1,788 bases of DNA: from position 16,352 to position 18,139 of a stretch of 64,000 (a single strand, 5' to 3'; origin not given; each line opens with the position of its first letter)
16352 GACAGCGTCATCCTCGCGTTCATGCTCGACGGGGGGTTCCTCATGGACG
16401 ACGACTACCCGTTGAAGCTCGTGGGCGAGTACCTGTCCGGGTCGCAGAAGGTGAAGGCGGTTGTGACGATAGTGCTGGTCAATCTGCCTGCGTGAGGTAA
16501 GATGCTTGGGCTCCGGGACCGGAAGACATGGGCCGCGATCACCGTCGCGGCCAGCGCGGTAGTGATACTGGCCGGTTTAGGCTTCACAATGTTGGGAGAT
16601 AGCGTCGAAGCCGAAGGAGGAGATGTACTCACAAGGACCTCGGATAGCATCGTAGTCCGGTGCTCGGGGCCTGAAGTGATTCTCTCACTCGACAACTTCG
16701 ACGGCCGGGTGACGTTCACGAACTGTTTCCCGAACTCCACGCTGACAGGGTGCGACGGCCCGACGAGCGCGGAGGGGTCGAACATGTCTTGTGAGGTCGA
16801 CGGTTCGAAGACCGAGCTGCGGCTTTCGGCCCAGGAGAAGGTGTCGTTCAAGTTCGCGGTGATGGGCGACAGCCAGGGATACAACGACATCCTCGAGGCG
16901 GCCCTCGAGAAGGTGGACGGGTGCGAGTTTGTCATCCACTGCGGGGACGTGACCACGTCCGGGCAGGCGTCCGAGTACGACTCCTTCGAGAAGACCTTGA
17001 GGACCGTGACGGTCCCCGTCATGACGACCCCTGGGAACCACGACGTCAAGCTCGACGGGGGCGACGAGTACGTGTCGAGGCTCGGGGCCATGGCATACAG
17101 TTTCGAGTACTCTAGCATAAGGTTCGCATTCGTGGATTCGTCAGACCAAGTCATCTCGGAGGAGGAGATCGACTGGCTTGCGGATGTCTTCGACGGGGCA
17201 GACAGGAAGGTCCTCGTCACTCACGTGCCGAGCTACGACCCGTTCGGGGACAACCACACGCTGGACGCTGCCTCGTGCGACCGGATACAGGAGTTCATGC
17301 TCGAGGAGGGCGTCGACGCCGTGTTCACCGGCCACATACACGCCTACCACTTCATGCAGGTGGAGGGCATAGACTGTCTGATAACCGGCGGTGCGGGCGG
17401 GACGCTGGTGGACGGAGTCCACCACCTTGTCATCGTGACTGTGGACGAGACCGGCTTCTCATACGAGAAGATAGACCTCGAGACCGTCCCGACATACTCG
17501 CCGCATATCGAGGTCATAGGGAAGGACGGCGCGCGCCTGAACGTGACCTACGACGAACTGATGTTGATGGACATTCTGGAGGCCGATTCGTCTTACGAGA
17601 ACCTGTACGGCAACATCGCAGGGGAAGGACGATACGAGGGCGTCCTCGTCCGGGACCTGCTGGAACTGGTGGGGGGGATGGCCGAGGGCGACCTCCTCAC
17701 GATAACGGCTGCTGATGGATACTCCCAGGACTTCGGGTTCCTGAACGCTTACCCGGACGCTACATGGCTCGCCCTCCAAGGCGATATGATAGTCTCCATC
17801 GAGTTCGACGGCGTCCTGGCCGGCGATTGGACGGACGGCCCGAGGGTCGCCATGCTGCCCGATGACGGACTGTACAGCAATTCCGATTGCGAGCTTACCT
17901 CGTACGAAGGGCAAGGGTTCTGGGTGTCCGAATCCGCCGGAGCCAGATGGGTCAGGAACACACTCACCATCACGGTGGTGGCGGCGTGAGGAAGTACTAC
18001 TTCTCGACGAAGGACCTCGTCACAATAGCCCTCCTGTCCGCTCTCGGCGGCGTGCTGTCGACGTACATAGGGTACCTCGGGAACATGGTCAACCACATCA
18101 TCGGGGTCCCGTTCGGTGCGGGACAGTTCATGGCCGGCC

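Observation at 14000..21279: One operon joins three surface-anchored proteins that share a single extracytoplasmic domain to a complete ECF importer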

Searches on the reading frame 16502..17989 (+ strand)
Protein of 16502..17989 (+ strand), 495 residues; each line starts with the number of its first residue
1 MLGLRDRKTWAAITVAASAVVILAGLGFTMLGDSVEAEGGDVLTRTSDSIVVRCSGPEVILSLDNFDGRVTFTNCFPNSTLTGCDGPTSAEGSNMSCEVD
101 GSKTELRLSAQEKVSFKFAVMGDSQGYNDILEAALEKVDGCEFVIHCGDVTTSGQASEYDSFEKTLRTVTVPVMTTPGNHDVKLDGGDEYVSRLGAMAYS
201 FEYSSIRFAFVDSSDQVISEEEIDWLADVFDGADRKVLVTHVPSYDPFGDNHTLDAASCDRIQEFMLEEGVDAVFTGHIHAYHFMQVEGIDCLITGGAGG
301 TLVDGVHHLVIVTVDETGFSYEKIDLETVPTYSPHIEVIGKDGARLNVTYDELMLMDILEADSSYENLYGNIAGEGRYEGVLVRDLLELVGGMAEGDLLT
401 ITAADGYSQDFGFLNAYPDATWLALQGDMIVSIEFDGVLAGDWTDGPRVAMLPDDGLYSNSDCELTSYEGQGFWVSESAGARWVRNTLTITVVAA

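Call 3: search_protein_families(library=pfam, proteins=[window:16502-17989:+], max_evalue=0.1)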
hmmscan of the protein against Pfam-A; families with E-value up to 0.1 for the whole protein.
window:16502-17989:+ (495 aa): 2 families
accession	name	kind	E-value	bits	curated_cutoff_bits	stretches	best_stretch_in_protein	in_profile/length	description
PF00149.33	Metallophos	-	9.1e-18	65.8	21.5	1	116-282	1-191/191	Calcineurin-like phosphoesterase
PF12850.12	Metallophos_2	-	6.3e-12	46.2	27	1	117-316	2-153/154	Calcineurin-like phosphoesterase superfamily domain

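Call 4: search_protein_families(library=ncbifam, proteins=[window:16502-17989:+], max_evalue=0.1)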
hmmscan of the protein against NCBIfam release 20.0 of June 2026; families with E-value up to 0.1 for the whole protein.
window:16502-17989:+ (495 aa): 6 families
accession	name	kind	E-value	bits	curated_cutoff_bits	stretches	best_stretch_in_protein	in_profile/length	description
TIGR00040.1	yfcE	subfamily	9.4e-08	32.3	56.25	1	117-315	2-151/158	YfcE family phosphodiesterase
NF008359.0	PRK11148.1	equivalog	9.5e-07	28.6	225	1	124-295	39-220/275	3',5'-cyclic-AMP phosphodiesterase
NF053862.1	DS9_1_antiphage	equivalog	2e-06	26.9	420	1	128-192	227-299/486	anti-phage phosphoesterase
NF050112.1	PhdiestSpdARhizob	equivalog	4.4e-06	26.5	400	1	140-182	39-81/264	2', 3'cyclic nucleotide phosphodiesterase SpdA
NF041762.1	diheme_GEGP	equivalog_domain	0.00052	19.3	300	1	377-423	159-209/359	GEGP motif-containing diheme protein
NF053861.1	DS8_antiphage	equivalog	0.00053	17.8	790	1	132-186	26-89/994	anti-phage protein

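Call 50: find_homologous_proteins(query=window:16502-17989:+, max_evalue=0.001)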
Query window:16502-17989:+ (495 aa): 169 proteins with E <= 0.001 among 8000 candidates; the best 120 are listed.
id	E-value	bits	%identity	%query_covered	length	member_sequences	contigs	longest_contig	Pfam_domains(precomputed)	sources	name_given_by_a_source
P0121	0.0e+0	1118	100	100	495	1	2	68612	PF12850.13,PF00149.34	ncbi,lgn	-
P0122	3.1e-275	932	81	100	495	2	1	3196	PF12850.13,PF00149.34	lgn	-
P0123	9.4e-262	887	78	100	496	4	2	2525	PF12850.13,PF00149.34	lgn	-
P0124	3.6e-260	882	80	98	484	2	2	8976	PF12850.13,PF00149.34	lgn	-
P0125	2.9e-259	879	76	100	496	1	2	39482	PF12850.13,PF00149.34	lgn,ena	-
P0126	4.9e-259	878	77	100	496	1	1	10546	PF12850.13,PF00149.34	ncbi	ncbi:MAG: metallophosphoesterase [Thermoplasmata archaeon]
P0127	4.4e-249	845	74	99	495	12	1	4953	PF12850.13,PF00149.34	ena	-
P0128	7.6e-246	835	73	100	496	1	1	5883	PF12850.13,PF00149.34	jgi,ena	-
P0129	1.8e-242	823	71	99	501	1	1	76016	PF12850.13,PF00149.34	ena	-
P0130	3.5e-241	819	72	100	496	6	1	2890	PF12850.13,PF00149.34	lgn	-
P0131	1.1e-231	788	68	100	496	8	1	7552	PF12850.13,PF00149.34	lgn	-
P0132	2.6e-227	773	68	100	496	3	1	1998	PF12850.13,PF00149.34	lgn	-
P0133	1.8e-226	771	67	99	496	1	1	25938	PF12850.13,PF00149.34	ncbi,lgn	-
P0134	5.1e-225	766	67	100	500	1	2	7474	PF12850.13,PF00149.34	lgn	-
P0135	3.1e-224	763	67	100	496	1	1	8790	PF12850.13,PF00149.34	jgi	jgi:predicted phosphodiesterase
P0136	1.1e-221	755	66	100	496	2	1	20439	PF12850.13,PF00149.34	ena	-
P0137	6.9e-221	752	66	100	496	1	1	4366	PF12850.13,PF00149.34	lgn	-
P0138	6.9e-221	752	68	93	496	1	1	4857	PF12850.13,PF00149.34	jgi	jgi:predicted phosphodiesterase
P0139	1.5e-218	745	66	100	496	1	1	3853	PF12850.13,PF00149.34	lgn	-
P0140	1.8e-217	741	64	99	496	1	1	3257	PF12850.13,PF00149.34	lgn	-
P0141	2.3e-215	734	68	93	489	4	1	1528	PF12850.13,PF00149.34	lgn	-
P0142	3.0e-215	734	66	95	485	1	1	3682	PF12850.13,PF00149.34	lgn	-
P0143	1.4e-203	695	63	96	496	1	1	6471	PF12850.13,PF00149.34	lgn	-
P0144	8.8e-196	669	60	98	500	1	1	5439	PF12850.13,PF00149.34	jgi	jgi:predicted phosphodiesterase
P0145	8.7e-174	597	58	92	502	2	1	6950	PF12850.13,PF00149.34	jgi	-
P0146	6.0e-173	594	54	99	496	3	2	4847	PF12850.13,PF00149.34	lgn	-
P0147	2.9e-168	579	55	94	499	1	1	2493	PF12850.13,PF00149.34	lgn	-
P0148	8.7e-168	577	53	99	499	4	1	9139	PF12850.13,PF00149.34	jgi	jgi:predicted phosphodiesterase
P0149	2.9e-167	575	56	94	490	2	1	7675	PF12850.13,PF00149.34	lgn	-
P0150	5.5e-166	571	51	98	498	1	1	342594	PF12850.13,PF00149.34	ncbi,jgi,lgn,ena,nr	ncbi:MAG: metallophosphoesterase [Candidatus Thermoplasmatota archaeon]|nr:metallophosphoesterase [C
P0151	5.7e-165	568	52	99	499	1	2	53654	PF12850.13,PF00149.34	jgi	-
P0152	6.1e-165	568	53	96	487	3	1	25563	PF12850.13,PF00149.34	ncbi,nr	ncbi:MAG: metallophosphoesterase [Thermoplasmata archaeon]|nr:metallophosphoesterase [Thermoplasmata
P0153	7.9e-165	567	51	100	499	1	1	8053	PF12850.13,PF00149.34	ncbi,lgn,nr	ncbi:MAG: metallophosphoesterase [Candidatus Thermoplasmatota archaeon]|nr:metallophosphoesterase [C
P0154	1.6e-163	563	54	92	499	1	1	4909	PF12850.13,PF00149.34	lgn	-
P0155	8.7e-163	561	51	99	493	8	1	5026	PF12850.13,PF00149.34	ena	-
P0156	2.8e-162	559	52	100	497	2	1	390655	PF12850.13,PF00149.34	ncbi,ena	-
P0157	3.4e-162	559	54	92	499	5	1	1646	PF12850.13,PF00149.34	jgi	jgi:predicted phosphodiesterase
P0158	4.9e-162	558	52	99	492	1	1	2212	PF12850.13,PF00149.34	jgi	jgi:predicted phosphodiesterase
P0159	1.6e-161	556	55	92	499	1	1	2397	PF12850.13,PF00149.34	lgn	-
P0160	9.0e-161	554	51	99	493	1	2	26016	PF12850.13,PF00149.34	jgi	jgi:predicted phosphodiesterase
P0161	1.4e-160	553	51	97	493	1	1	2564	PF12850.13,PF00149.34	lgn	-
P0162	1.8e-160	553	50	99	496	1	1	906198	PF12850.13,PF00149.34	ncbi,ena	-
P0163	3.5e-160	552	53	93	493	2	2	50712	PF12850.13,PF00149.34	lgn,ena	-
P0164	5.8e-160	551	52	98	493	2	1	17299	PF12850.13,PF00149.34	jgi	jgi:predicted phosphodiesterase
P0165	2.6e-159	549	75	52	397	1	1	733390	PF00149.34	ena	-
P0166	2.7e-159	549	53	95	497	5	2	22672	PF12850.13,PF00149.34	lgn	-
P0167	5.8e-159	548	53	92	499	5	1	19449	PF12850.13,PF00149.34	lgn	-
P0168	4.5e-158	545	53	93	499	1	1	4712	PF12850.13,PF00149.34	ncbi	-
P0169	6.0e-158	545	53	93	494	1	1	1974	PF12850.13,PF00149.34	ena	-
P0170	3.0e-157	542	51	92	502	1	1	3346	PF12850.13,PF00149.34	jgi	jgi:predicted phosphodiesterase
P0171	3.3e-157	542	51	93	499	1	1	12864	PF12850.13,PF00149.34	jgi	-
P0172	3.5e-157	542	53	95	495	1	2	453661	PF12850.13,PF00149.34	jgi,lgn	jgi:predicted phosphodiesterase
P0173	8.6e-157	541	50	97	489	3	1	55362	PF12850.13,PF00149.34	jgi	jgi:predicted phosphodiesterase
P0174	1.2e-156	540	50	99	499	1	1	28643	PF12850.13,PF00149.34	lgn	-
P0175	3.9e-156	539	52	93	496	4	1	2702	PF12850.13,PF00149.34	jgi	jgi:predicted phosphodiesterase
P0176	5.1e-156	538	52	93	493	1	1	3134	PF12850.13,PF00149.34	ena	-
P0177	2.1e-155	536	50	99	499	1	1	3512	PF12850.13,PF00149.34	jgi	-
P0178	2.8e-155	536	50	99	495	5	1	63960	PF12850.13,PF00149.34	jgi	jgi:3',5'-cyclic AMP phosphodiesterase CpdA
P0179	1.6e-154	533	51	92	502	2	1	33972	PF12850.13,PF00149.34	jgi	-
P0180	3.1e-154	532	50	98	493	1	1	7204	PF12850.13,PF00149.34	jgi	jgi:predicted phosphodiesterase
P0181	1.5e-153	530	49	99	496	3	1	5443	PF12850.13,PF00149.34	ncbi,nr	ncbi:MAG TPA: metallophosphoesterase [Thermoplasmata archaeon]|nr:metallophosphoesterase [Thermoplas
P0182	6.3e-153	528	50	99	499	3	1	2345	PF12850.13,PF00149.34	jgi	-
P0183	6.5e-153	528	49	100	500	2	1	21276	PF12850.13,PF00149.34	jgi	-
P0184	2.0e-152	527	49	98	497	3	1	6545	PF12850.13,PF00149.34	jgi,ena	-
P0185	1.1e-151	524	49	100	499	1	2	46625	PF12850.13,PF00149.34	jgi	-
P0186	1.7e-151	523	50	97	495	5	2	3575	PF12850.13,PF00149.34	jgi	jgi:predicted phosphodiesterase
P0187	3.5e-151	522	50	98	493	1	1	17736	PF12850.13,PF00149.34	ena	-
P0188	6.7e-151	521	51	95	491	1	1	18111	PF12850.13,PF00149.34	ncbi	-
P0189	1.4e-150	520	50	97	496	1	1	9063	PF12850.13,PF00149.34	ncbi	-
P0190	1.8e-150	520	48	99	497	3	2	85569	PF12850.13,PF00149.34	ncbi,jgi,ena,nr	ncbi:MAG TPA: metallophosphoesterase [Thermoplasmata archaeon]|nr:metallophosphoesterase [Thermoplas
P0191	4.5e-150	519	50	99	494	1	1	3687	PF12850.13,PF00149.34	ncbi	-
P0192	7.2e-149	515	51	93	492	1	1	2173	PF12850.13,PF00149.34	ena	-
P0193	7.4e-149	515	49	99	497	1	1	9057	PF12850.13,PF00149.34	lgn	-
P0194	8.4e-149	515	50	93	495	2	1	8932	PF12850.13,PF00149.34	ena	-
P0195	3.7e-147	509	47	98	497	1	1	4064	PF12850.13,PF00149.34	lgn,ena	-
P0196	2.3e-146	506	50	94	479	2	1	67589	PF12850.13,PF00149.34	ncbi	-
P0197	2.3e-146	506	51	93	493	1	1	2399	PF12850.13,PF00149.34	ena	-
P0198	3.0e-146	506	49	93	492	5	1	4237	PF12850.13,PF00149.34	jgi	jgi:Icc protein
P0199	4.6e-146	506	48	97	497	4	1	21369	PF12850.13,PF00149.34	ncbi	-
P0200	6.1e-144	499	48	96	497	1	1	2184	PF12850.13,PF00149.34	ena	-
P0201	1.6e-143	497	49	93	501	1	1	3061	PF12850.13,PF00149.34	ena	-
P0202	1.9e-143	497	49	93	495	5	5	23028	PF12850.13,PF00149.34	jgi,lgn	jgi:predicted phosphodiesterase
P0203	2.8e-143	496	48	93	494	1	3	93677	PF12850.13,PF00149.34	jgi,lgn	jgi:predicted phosphodiesterase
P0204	4.6e-143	496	47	97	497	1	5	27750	PF12850.13,PF00149.34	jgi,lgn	jgi:predicted phosphodiesterase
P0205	8.8e-143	495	49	97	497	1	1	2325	PF12850.13,PF00149.34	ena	-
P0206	1.5e-142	494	49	95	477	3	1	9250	PF12850.13,PF00149.34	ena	-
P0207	1.5e-142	494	47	98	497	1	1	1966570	PF12850.13,PF00149.34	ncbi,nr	ncbi:MAG: metallophosphoesterase [Methanobacteriota archaeon]|nr:MAG: metallophosphoesterase [Euryar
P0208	1.7e-142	494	48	93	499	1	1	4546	PF12850.13,PF00149.34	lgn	-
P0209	1.9e-142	494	49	91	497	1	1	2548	PF12850.13,PF00149.34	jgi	jgi:predicted phosphodiesterase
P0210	3.4e-142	493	48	92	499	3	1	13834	PF12850.13,PF00149.34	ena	-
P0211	9.5e-142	491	46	97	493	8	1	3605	PF12850.13,PF00149.34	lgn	-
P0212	1.6e-141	491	49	93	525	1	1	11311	PF12850.13,PF00149.34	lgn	-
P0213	9.9e-141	488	49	92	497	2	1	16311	PF12850.13,PF00149.34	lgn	-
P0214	2.3e-140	487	45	99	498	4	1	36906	PF12850.13,PF00149.34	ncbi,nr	ncbi:MAG: metallophosphoesterase [Candidatus Thermoplasmatota archaeon]|nr:metallophosphoesterase [C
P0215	2.1e-139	484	46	99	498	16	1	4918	PF12850.13,PF00149.34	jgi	jgi:hypothetical protein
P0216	2.8e-139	483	46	98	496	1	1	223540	PF12850.13,PF00149.34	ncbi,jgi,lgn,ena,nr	ncbi:MAG: metallophosphoesterase [Thermoplasmata archaeon]|nr:metallophosphoesterase [Thermoplasmata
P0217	1.7e-138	481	47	95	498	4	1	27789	PF12850.13,PF00149.34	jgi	-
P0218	4.1e-138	479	45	97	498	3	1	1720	PF12850.13,PF00149.34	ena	-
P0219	4.7e-138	479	44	99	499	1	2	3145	PF12850.13,PF00149.34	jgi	jgi:predicted phosphodiesterase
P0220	3.6e-137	476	45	99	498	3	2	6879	PF12850.13,PF00149.34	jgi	jgi:predicted phosphodiesterase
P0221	8.8e-126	439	44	93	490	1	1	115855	PF12850.13,PF00149.34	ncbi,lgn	-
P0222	2.7e-117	411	37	77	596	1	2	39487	PF00174.26,PF12850.13,PF00149.34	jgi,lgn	jgi:predicted phosphodiesterase/DMSO/TMAO reductase YedYZ molybdopterin-dependent catalytic subunit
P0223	8.3e-117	409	39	81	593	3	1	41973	PF00174.26,PF12850.13,PF00149.34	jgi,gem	-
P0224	9.4e-115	402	36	89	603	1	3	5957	PF00174.26,PF12850.13,PF00149.34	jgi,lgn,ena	-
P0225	1.3e-112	395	37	89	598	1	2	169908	PF00174.26,PF00149.34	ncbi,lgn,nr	ncbi:MAG: hypothetical protein GKC03_01500 [Methanomassiliicoccales archaeon]|nr:hypothetical protei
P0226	1.3e-109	385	39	79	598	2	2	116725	PF00174.26,PF00149.34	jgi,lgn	jgi:3',5'-cyclic AMP phosphodiesterase CpdA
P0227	1.3e-107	379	53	63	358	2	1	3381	PF00149.34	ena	-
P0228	1.4e-106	375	52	66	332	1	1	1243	PF12850.13,PF00149.34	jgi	-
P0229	2.6e-98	348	50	63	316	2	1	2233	PF00149.34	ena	-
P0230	7.6e-98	346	56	58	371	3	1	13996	PF12850.13,PF00149.34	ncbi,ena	-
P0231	3.0e-85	305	40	79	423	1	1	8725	PF12850.13,PF00149.34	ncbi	-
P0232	2.8e-84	302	42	78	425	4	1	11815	PF12850.13,PF00149.34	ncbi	-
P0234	7.6e-83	297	40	78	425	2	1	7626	PF12850.13,PF00149.34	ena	-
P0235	8.7e-83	297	39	78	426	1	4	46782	PF12850.13,PF00149.34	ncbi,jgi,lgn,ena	ncbi:MAG: metallophosphoesterase [Candidatus Thorarchaeota archaeon SMTZ1-45]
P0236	9.7e-83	297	39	77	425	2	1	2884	PF12850.13,PF00149.34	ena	-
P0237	1.8e-82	296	42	76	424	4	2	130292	PF12850.13,PF00149.34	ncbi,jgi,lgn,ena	-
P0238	2.4e-82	295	35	100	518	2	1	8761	PF12850.13,PF00149.34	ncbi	-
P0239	2.6e-82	295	42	76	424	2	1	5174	PF12850.13,PF00149.34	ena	-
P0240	4.4e-82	295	40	78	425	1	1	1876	PF12850.13,PF00149.34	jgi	jgi:3',5'-cyclic AMP phosphodiesterase CpdA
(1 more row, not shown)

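Call 59: predict_structure(alignment_id=A4)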
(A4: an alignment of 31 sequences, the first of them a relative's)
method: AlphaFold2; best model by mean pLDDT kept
length: 495 residues; sequences in the alignment: 31
mean_pLDDT: 90.8   pTM: 0.82
mean pLDDT of the five models: 90.8, 90.0, 88.8, 86.7, 86.5
residues with pLDDT >= 90: 363; 70-90: 110; 50-70: 17; < 50: 5
segments of 3 or more residues with pLDDT < 50: 29-31
pLDDT, mean of each block of 10 residues (from residue 1): 64 82 63 77 93 97 92 95 88 92 92 96 88 93 96 91 90 95 91 95 97 95 97 97 87 90 96 95 93 86 86 95 83 82 92 94 93 94 97 96 89 97 97 92 84 97 95 89 91 94
secondary structure, 60 per line:
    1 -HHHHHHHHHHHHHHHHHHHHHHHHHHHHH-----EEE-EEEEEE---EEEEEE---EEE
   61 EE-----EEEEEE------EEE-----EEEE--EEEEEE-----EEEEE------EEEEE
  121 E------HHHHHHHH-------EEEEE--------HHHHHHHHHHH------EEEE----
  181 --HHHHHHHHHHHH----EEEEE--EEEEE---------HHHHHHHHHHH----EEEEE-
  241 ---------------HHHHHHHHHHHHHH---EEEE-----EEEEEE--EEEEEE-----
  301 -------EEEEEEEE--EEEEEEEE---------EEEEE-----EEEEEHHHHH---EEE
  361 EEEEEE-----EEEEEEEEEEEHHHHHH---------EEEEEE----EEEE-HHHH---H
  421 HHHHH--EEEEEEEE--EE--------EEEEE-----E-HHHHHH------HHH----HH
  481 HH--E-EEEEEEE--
elements in order: H2-30 E36-38 E40-45 E49-54 E58-62 E68-73 E80-82 E88-91 E94-99 E105-109 E116-121 H128-135 E143-147 H156-166 E173-176 H183-194 E199-203 E206-210 H220-230 E235-239 H256-269 E273-276 E282-287 E290-295 E308-315 E318-325 E335-339 E345-349 H350-354 E358-366 E372-382 H383-388 E398-403 E408-411 H413-416 H420-425 E428-435 E448-452 H460-465 H479-482 E487-493

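Call 63: fold_search(model_id=the predicted structure, library=pdb)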
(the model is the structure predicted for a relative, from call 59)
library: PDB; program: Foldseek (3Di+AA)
matches with E <= 10: 934; with E <= 0.001: 259
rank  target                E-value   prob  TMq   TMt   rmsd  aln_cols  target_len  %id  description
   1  3zk4_C                5.8e-12  1.00  0.41  0.36  11.7       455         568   12  Structure of purple acid phosphatase PPD1 isolated from yellow lupin (Lupinus luteus) seeds (released 2014-01-29)
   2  3zk4_A                6.2e-12  1.00  0.41  0.36  11.7       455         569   12  Structure of purple acid phosphatase PPD1 isolated from yellow lupin (Lupinus luteus) seeds (released 2014-01-29)
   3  2dxl_A                2.5e-11  1.00  0.39  0.68   4.6       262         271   17  Glycerophosphodiesterase from Enterobacter aerogenes (released 2007-05-22)
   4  2zo9_B                2.5e-11  1.00  0.39  0.68   4.6       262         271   17  Malonate-bound structure of the glycerophosphodiesterase from Enterobacter aerogenes (GpdQ) and characterization of th (released 2008-10-07)
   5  2hyo                  2.8e-11  1.00  0.36  0.74   3.5       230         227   15  Crystal structure of Rv0805 N97A mutant (released 2006-12-26)
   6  2hyp                  2.8e-11  1.00  0.36  0.72   3.5       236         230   16  Crystal structure of Rv0805 D66A mutant (released 2006-12-26)
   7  2hy1                  3.1e-11  1.00  0.36  0.74   3.5       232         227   16  Crystal structure of Rv0805 (released 2006-12-26)
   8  1qfc                  3.1e-11  1.00  0.37  0.61   9.8       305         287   15  STRUCTURE OF RAT PURPLE ACID PHOSPHATASE (released 2000-04-10)
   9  3ib7                  5.0e-11  1.00  0.35  0.56   7.3       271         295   15  Crystal structure of full length Rv0805 (released 2009-09-29)
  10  3zk4_B                5.3e-11  1.00  0.41  0.36   9.7       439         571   13  Structure of purple acid phosphatase PPD1 isolated from yellow lupin (Lupinus luteus) seeds (released 2014-01-29)
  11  3d03_A                5.6e-11  1.00  0.38  0.66   5.0       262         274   16  1.9A structure of Glycerophoshphodiesterase (GpdQ) from Enterobacter aerogenes (released 2008-10-14)
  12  7ov2_A                1.3e-10  1.00  0.37  0.59   7.5       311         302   15  Crystal structure of pig purple acid phosphatase in complex with L-glutamine, (poly)ethylene glycol fragments and glyc (released 2022-01-12)
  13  2xmo_A                1.4e-10  1.00  0.35  0.42   5.1       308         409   16  The crystal structure of Lmo2642 (released 2011-02-23)
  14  1ute_A                1.6e-10  1.00  0.36  0.56   9.8       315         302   15  PIG PURPLE ACID PHOSPHATASE COMPLEXED WITH PHOSPHATE (released 1999-10-01)
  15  7ov8_A                2.5e-10  1.00  0.37  0.58   9.7       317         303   14  Crystal structure of pig purple acid phosphatase in complex with 4-(2-hydroxyethyl)-1-piperazineethanesulfonic acid (H (released 2022-03-23)
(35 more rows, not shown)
